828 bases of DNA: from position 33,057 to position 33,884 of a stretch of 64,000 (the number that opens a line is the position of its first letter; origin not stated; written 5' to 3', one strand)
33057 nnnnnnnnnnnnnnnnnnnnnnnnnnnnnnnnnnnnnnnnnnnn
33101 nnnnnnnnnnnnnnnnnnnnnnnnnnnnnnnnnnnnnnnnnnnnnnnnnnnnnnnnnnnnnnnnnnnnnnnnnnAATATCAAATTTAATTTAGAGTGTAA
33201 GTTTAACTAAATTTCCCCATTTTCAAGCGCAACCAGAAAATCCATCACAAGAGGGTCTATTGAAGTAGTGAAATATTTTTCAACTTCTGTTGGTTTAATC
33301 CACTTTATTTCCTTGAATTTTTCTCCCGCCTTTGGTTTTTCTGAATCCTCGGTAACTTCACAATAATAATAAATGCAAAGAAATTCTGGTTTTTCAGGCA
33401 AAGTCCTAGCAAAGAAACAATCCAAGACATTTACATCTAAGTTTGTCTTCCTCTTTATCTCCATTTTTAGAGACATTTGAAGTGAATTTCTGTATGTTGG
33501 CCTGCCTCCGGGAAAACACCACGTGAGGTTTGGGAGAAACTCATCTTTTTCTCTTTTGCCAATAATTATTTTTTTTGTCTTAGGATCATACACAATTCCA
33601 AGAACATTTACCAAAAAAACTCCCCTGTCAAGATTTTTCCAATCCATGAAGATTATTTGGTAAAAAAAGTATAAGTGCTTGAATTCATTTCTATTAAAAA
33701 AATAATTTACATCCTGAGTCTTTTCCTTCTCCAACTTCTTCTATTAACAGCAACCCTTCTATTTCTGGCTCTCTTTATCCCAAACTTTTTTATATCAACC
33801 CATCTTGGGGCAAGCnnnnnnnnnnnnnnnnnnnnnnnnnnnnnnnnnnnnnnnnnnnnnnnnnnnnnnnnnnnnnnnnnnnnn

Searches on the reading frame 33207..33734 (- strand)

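Call 69: search_protein_families(library=pfam, proteins=[window:33207-33734:-], max_evalue=0.001)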
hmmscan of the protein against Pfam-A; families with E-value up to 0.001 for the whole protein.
window:33207-33734:- (175 aa): 2 families
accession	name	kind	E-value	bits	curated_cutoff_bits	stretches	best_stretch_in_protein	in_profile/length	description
PF00293.34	NUDIX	-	6.3e-09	36.4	21.1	1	42-159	4-127/134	NUDIX domain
PF14815.12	NUDIX_4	-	0.0007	19.8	35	0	48-154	5-101/113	NUDIX domain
